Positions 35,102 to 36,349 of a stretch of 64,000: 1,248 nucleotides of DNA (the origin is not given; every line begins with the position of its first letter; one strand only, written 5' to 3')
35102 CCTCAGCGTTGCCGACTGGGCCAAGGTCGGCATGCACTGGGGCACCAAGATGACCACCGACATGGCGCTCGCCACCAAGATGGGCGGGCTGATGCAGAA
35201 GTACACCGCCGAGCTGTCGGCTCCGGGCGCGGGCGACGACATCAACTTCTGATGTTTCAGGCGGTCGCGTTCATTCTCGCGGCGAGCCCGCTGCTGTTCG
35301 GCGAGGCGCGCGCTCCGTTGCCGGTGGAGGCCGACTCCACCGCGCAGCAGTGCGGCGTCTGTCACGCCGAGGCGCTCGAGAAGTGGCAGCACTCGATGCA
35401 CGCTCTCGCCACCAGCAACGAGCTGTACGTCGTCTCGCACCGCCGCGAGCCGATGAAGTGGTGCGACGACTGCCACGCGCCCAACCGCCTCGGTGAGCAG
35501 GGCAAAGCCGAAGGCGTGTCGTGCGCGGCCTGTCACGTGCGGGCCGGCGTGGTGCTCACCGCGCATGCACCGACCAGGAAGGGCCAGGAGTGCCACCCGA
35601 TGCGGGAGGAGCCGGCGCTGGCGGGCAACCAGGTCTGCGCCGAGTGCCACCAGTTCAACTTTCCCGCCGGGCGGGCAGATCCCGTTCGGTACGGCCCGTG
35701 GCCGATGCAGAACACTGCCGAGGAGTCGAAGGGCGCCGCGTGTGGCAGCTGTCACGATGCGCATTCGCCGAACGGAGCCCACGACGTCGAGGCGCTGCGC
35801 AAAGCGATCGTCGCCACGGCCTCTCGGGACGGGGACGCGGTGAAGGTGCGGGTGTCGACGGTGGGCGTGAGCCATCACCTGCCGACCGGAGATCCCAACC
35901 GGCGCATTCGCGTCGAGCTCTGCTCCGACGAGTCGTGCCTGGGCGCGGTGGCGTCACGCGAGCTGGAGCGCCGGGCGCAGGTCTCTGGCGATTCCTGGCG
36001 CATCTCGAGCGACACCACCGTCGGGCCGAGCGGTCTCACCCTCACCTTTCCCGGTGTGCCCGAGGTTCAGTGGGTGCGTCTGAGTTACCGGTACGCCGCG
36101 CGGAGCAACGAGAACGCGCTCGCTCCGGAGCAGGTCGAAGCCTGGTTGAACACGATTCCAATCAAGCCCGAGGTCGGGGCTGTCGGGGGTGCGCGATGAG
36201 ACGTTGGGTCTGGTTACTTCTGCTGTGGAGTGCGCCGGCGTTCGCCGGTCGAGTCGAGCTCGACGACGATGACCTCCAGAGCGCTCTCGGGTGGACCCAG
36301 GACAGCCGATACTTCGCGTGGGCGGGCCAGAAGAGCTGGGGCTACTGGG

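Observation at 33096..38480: Seven-gene chain, six joined by overlapping start/stop codons, around a periplasmic pentaheme cytochrome c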

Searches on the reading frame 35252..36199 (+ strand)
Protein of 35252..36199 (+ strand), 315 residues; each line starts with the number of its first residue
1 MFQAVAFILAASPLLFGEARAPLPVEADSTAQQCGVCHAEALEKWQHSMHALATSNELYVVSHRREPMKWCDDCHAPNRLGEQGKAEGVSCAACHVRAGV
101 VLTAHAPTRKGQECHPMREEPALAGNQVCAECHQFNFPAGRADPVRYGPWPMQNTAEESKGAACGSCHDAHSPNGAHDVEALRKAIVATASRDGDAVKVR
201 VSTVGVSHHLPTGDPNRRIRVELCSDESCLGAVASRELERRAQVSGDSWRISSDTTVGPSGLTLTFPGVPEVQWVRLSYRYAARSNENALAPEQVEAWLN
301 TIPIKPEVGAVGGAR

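Call 6: search_protein_families(library=pfam, max_evalue=1, proteins=[window:35252-36196:+])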
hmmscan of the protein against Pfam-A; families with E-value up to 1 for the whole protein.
window:35252-36196:+ (315 aa): 8 families
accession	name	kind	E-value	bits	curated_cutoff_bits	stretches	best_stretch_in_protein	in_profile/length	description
PF14522.11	Cytochrome_C7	-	2.6e-08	34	24.8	3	125-174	12-54/67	Cytochrome c7 and related cytochrome c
PF02085.21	Cytochrom_CIII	-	2.3e-05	25.1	22.9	2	32-95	31-101/101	Class III cytochrome C family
PF22113.1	Mtrc-MtrF_II-IV_dom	-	6.6e-05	22.9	30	2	32-171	29-166/176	Outer membrane cytochrome MtrC/MtrF-like, domains II/IV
PF14537.11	Cytochrom_c3_2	-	0.00021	22.2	25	2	70-134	8-65/79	Cytochrome c3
PF02276.23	CytoC_RC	-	0.0047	16.8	22.4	1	28-97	220-292/310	Photosynthetic reaction centre cytochrome C subunit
PF09699.15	Paired_CXXCH_1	-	0.014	15.5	20.6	1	161-177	6-22/41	Doubled CXXCH motif (Paired_CXXCH_1)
PF13435.11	Cytochrome_C554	-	0.036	15.4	20.8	1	33-95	1-83/84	Cytochrome c554 and c-prime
PF22678.1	Cytochrom_c_NrfB-like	-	0.23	12.4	27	0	34-95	1-65/89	Cytochrome c-type protein NrfB-like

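Call 7: search_protein_families(library=ncbifam, max_evalue=1, proteins=[window:35252-36196:+])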
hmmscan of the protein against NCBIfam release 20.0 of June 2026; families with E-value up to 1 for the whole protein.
window:35252-36196:+ (315 aa): 6 families
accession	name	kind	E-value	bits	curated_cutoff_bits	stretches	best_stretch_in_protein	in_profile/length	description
TIGR04257.1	nanowire_3heme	domain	0.0017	18.5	40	1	127-171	24-61/75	c(7)-type cytochrome triheme domain-containing protein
NF047727.1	4hemeCytCCctA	equivalog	0.0061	16.7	180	1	65-134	34-105/109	tetraheme c-type cytochrome CctA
NF040886.1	cyt_C_like_Sec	equivalog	0.014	14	250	1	95-209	174-285/423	multiheme c-type cytochrome (seleno)protein ExtKL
TIGR03146.1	cyt_nit_nrfB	equivalog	0.025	14.8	166.6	0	97-174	55-122/145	cytochrome c nitrite reductase pentaheme subunit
NF040706.1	photo_cyt_PufC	equivalog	0.087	12.3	150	1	28-96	222-293/312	photosynthetic reaction center cytochrome PufC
NF008659.0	PRK11659.1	equivalog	0.2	11.3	184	2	122-179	42-96/188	cytochrome c nitrite reductase pentaheme subunit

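Call 11: find_encoding_contigs(protein=window:35252-36199:+, flank=10000, max_places=6)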
Protein window:35252-36199:+ (315 aa): no gene with exactly this product is on record in the collection.

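Call 12: find_homologous_proteins(query=window:35252-36196:+)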
Query window:35252-36196:+ (315 aa): 76 proteins with E <= 0.001 among 5421 candidates.
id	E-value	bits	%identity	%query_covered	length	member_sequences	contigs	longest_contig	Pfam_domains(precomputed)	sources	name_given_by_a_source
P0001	4.8e-213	724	100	100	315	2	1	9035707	PF02085.22,PF14522.12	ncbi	ncbi:MAG: hypothetical protein QM723_17100 [Myxococcaceae bacterium]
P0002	1.4e-102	361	58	91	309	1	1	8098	PF14522.12,PF22113.2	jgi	jgi:hypothetical protein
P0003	4.6e-82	294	47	95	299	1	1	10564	PF14522.12,PF22113.2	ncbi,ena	-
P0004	2.0e-80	288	49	90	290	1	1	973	-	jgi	jgi:hypothetical protein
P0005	2.8e-78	281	47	93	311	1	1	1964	PF14522.12,PF22113.2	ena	-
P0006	5.0e-77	277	49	86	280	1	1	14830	PF22113.2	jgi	jgi:hypothetical protein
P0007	8.1e-71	257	52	76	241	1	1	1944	PF22113.2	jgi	jgi:hypothetical protein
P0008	4.6e-62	228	45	82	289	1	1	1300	PF14522.12,PF22113.2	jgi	jgi:hypothetical protein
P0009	6.3e-61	224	50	68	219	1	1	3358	-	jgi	jgi:hypothetical protein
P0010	9.8e-58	214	47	72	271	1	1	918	PF22113.2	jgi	jgi:hypothetical protein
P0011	7.9e-56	208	41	91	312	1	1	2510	PF14522.12,PF22113.2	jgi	jgi:hypothetical protein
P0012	7.9e-56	208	41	95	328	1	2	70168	PF14522.12,PF22113.2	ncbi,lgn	-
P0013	2.0e-53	200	41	88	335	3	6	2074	PF14522.12,PF22113.2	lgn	-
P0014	4.1e-53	199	51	60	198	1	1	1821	-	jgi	jgi:hypothetical protein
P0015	6.4e-53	198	39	94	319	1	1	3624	PF13435.12,PF14522.12,PF22113.2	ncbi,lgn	-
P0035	2.1e-38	150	35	88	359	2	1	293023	PF14522.12,PF22113.2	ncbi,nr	ncbi:MAG: hypothetical protein Q8O67_00435 [Deltaproteobacteria bacterium]|nr:hypothetical protein [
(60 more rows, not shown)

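Call 13: find_encoding_contigs(protein=P0012, flank=8000, max_places=2)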
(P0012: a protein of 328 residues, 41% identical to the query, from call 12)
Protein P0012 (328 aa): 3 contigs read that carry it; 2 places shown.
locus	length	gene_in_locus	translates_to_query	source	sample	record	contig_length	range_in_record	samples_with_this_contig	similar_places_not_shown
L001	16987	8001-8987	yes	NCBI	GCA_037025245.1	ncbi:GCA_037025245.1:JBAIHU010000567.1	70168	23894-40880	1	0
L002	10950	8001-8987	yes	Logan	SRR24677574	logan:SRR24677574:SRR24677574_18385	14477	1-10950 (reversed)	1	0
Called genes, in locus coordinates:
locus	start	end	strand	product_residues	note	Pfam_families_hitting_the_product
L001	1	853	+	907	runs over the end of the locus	PF13757:VIT_2, PF08487:VIT, PF05762:VWA_CoxE (weak), PF13768:VWA_3, PF13519:VWA_2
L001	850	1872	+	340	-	PF07494:Reg_prop (faint)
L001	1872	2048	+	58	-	-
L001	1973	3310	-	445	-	PF04389:Peptidase_M28, PF01546:Peptidase_M20 (weak)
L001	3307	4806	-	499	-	-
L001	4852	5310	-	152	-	-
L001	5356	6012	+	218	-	PF03483:B3_4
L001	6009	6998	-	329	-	PF01569:PAP2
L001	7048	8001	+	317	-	-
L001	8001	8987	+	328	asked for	PF14522:Cytochrome_C7 (faint), PF22113:Mtrc-MtrF_II-IV_dom (weak)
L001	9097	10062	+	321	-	-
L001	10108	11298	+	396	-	PF13517:FG-GAP_3 (weak), PF01839:FG-GAP (faint), PF13517:FG-GAP_3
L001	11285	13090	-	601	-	PF00501:AMP-binding, PF23562:AMP-binding_C_3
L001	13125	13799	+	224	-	PF01814:Hemerythrin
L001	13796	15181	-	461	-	PF01391:Collagen, PF13884:Peptidase_S74 (weak)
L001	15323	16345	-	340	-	PF00106:adh_short, PF08659:KR, PF13561:adh_short_C2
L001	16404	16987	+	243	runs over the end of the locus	PF00392:GntR, PF07840:FadR_C (weak), PF07729:FCD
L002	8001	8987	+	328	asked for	PF14522:Cytochrome_C7 (faint), PF22113:Mtrc-MtrF_II-IV_dom (weak)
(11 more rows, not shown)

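Call 14: find_encoding_contigs(protein=P0006, flank=8000, max_places=2)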
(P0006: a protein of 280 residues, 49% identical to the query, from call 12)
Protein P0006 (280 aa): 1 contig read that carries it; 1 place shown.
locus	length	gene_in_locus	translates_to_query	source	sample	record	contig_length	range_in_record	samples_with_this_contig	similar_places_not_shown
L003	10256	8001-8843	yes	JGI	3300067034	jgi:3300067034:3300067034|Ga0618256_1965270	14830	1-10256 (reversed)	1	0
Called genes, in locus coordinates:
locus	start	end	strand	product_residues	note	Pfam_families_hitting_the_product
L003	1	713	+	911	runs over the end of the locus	PF01871:AMMECR1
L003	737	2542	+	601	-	PF02310:B12-binding (weak), PF04055:Radical_SAM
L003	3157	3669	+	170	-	PF13683:rve_3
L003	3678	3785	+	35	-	-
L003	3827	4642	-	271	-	PF04885:Stig1 (faint)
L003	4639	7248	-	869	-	PF14319:Zn_Tnp_IS91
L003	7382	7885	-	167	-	-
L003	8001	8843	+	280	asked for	PF22113:Mtrc-MtrF_II-IV_dom (weak)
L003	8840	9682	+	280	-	-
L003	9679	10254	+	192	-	?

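Call 15: find_encoding_contigs(protein=P0035, flank=8000, max_places=2)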
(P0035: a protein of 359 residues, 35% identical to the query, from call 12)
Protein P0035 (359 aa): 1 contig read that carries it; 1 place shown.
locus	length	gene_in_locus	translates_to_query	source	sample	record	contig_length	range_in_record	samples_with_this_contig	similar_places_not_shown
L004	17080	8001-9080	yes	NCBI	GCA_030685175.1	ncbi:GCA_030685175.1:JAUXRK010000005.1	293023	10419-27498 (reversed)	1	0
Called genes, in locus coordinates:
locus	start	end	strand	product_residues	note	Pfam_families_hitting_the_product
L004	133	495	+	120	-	PF02036:SCP2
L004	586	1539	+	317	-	-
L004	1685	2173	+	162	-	-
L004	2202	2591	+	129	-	-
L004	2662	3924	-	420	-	PF02369:Big_1 (faint), PF13620:CarboxypepD_reg, PF13715:CarbopepD_reg_2 (faint), PF13620:CarboxypepD_reg (weak), PF20598:DUF6795 (faint), PF13620:CarboxypepD_reg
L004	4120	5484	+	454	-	-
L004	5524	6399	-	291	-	-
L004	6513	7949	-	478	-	PF01565:FAD_binding_4, PF02913:FAD-oxidase_C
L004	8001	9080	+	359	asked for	PF22113:Mtrc-MtrF_II-IV_dom (faint), PF14522:Cytochrome_C7 (faint)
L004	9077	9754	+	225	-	-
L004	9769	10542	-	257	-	PF12697:Abhydrolase_6, PF00561:Abhydrolase_1, PF12146:Hydrolase_4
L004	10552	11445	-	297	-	PF00892:EamA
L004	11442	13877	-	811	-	PF01055:Glyco_hydro_31_2nd, PF21365:Glyco_hydro_31_3rd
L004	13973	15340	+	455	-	PF03448:MgtE_N, PF00571:CBS (weak), PF01769:MgtE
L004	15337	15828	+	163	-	PF00075:RNase_H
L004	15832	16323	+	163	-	PF01288:HPPK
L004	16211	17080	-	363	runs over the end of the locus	PF00849:PseudoU_synth_2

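Call 17: find_encoding_contigs(protein=P0002, flank=8000, max_places=2)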
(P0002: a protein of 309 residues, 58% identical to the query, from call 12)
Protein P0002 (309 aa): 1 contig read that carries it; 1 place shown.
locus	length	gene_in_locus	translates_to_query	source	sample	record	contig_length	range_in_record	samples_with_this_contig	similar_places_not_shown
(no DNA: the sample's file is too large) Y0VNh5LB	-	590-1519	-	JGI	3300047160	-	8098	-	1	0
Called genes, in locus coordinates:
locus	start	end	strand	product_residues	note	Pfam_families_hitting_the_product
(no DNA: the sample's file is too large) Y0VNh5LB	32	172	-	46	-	-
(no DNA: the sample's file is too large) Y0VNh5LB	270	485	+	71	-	-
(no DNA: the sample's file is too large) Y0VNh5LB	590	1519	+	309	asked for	PF22113:Mtrc-MtrF_II-IV_dom (faint), PF14522:Cytochrome_C7 (faint)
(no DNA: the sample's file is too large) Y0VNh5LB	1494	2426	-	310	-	-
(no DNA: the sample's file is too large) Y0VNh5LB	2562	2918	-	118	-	-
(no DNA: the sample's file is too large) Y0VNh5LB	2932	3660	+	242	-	-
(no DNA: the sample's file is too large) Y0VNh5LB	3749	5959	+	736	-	PF00072:Response_reg, PF00990:GGDEF, PF00563:EAL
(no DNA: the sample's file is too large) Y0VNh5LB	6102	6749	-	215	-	PF14566:PTPlike_phytase (weak), PF03162:Y_phosphatase2, PF22741:PTP-NADK, PF00782:DSPc, PF22784:PTP-SAK, PF22785:Tc-R-P, PF00102:Y_phosphatase (faint)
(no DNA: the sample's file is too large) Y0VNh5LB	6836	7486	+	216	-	-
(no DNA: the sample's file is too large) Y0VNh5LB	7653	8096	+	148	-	?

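Call 18: find_encoding_contigs(protein=P0003, flank=10000, max_places=2)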
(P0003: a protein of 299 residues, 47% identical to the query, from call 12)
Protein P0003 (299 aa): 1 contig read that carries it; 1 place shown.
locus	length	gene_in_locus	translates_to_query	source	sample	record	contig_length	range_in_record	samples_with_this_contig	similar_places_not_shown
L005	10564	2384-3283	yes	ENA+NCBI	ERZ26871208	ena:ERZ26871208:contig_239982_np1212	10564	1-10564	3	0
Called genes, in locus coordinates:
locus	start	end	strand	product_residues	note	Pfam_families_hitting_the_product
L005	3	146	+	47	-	?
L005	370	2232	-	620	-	PF13426:PAS_9 (faint), PF00989:PAS (weak), PF08448:PAS_4, PF02518:HATPase_c, PF00072:Response_reg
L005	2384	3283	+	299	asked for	PF14522:Cytochrome_C7 (faint), PF22113:Mtrc-MtrF_II-IV_dom (faint)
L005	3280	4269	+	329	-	-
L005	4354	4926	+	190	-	PF13399:LytR_C (weak)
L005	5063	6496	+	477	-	PF03264:Cytochrom_NNT (weak)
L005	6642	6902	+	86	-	-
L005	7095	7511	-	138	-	-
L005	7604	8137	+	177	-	-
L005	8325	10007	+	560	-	PF00069:Pkinase, PF01636:APH (faint), PF07714:PK_Tyr_Ser-Thr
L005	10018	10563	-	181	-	?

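Call 19: search_solved_structures(query=window:35252-36196:+, max_evalue=1, show_alignments=2)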
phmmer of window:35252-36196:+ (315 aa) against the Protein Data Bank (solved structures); distinct sequences matched with E-value up to 1: 4.
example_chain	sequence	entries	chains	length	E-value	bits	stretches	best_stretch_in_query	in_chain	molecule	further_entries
5ze8_A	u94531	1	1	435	0.0013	21.2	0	24-96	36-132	cytochrome c552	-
4o1w_A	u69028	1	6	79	0.11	14.9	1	83-113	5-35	Cytochrome c552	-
2ozy_A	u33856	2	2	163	0.34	13.3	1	52-173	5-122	Cytochrome c-type protein nrfB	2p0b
4rkm_A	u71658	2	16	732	0.68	12.3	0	29-176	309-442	MccA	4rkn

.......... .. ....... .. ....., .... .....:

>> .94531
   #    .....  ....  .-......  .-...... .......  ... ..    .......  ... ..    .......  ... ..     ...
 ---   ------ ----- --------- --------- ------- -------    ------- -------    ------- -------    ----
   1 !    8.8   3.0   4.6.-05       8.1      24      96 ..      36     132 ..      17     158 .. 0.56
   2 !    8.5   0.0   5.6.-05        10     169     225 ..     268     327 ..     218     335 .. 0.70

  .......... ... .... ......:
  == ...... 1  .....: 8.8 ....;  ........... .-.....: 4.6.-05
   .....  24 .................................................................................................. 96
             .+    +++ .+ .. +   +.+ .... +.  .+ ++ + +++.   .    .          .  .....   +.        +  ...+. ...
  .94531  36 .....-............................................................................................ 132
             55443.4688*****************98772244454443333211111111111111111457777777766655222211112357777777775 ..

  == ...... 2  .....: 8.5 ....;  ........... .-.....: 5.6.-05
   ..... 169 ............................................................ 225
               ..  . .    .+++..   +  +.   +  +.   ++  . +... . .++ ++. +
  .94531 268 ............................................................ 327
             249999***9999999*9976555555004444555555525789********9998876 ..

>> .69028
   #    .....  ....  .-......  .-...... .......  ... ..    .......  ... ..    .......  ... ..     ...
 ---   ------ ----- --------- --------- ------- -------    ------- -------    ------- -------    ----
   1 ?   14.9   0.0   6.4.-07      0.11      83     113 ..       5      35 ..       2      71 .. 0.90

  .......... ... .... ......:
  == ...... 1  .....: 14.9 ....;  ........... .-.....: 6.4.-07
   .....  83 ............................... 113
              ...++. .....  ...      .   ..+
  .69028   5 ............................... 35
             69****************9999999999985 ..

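Call 24: find_related_loci(query=A1, collection=genome_contigs, flank=8000)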
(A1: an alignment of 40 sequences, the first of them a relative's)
Query A1 (315 aa) in genome_contigs; peptide patterns used: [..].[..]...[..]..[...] (x = any residue, [..] = any of these).
600 stretches matched a pattern (row limit reached: there are more); 546 encode a relative of the query (tblastn E <= 1e-3); the best 80 are kept; 80 distinct loci.
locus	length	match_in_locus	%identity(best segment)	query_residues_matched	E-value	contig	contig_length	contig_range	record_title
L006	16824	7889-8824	41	5-300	6e-59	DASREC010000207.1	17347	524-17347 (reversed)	MAG TPA_asm: Polyangia bacterium isolate SMAG_U9996 k141_1516204, whole genome shotgun sequence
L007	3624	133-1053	39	2-296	3e-55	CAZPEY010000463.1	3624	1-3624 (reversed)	MAG TPA_asm: uncultured Polyangiaceae bacterium isolate SRP189682_co1_246 genome assembly, contig: NODE_82132_length_362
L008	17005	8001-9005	39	7-303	2e-55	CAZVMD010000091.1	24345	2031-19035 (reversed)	MAG TPA_asm: uncultured Myxococcales bacterium isolate SRP189682_co2_147 genome assembly, contig: NODE_2858_length_24345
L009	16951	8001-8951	38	5-295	3e-55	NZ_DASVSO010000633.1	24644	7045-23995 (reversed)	MAG: Archangium sp. isolate SMAG_U3264 k141_430749, whole genome shotgun sequence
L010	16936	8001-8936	34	14-290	2e-47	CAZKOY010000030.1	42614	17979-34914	MAG TPA_asm: uncultured Myxococcales bacterium isolate SRP189682_co2_316 genome assembly, contig: NODE_906_length_42614_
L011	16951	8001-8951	34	14-295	3e-46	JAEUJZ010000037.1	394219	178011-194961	MAG: Myxococcales bacterium isolate new MAG-82 k141_2928395, whole genome shotgun sequence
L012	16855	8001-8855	40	15-292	9e-52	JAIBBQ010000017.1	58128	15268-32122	MAG: Myxococcaceae bacterium isolate SSF41 NODE_9554_length_58128_cov_14.084188, whole genome shotgun sequence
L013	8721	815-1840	30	22-296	8e-41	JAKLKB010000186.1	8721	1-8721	MAG: Myxococcota bacterium isolate MAG.451 MAG.451-scaffold_3817, whole genome shotgun sequence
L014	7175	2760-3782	30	22-295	9e-41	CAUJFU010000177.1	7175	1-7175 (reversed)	MAG: Myxococcota bacterium isolate KLAP109 genome assembly, contig: KLAP109_615996, whole genome shotgun sequence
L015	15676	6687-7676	34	24-315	2e-39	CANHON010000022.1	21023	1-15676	MAG: Deltaproteobacteria bacterium isolate RE-23may17-226 genome assembly, contig: RE-23may17-C7547, whole genome shotgu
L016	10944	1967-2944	31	7-311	8e-39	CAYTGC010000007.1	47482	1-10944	MAG TPA_asm: uncultured Myxococcales bacterium isolate SRP189682_co2_104 genome assembly, contig: NODE_685_length_47482_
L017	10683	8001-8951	32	1-295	3e-38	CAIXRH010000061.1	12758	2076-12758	MAG: uncultured proteobacterium isolate LJ-7-9m_bin-1278 genome assembly, contig: bin-1278:061/362, whole genome shotgun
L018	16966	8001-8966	34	15-295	1e-37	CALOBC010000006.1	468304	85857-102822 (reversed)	MAG: Myxococcota bacterium isolate LOGT_bin.0087 genome assembly, contig: contig_12421, whole genome shotgun sequence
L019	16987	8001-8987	34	7-295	2e-36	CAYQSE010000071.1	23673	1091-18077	MAG TPA_asm: uncultured Enterobacteriaceae bacterium isolate SRP319275_co1_53 genome assembly, contig: NODE_2115_length_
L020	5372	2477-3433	32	7-295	8e-37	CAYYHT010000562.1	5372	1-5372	MAG TPA_asm: uncultured Enterobacteriaceae bacterium isolate binchicken_co46_45 genome assembly, contig: NODE_31919_leng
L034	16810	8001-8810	33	15-260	1e-28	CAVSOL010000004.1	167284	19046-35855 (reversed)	MAG: uncultured proteobacterium isolate MFD03066.bin.2.147 genome assembly, contig: contig_12223, whole genome shotgun s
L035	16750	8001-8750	34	7-226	3e-28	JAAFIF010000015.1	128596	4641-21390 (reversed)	MAG: Myxococcales bacterium isolate bin23.maxbin.ball.042 WN_Myxococcales_1_scaffold_175, whole genome shotgun sequence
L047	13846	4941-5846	33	1-277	2e-26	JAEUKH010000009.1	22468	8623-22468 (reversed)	MAG: Myxococcales bacterium isolate new MAG-90 k141_1398580, whole genome shotgun sequence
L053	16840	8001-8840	32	22-285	1e-25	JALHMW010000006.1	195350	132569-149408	MAG: Archangium sp. isolate Bin_47_5 c_000000000436, whole genome shotgun sequence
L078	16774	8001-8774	28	23-228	2e-23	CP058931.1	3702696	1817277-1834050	MAG: Nitrospira sp. isolate DJ chromosome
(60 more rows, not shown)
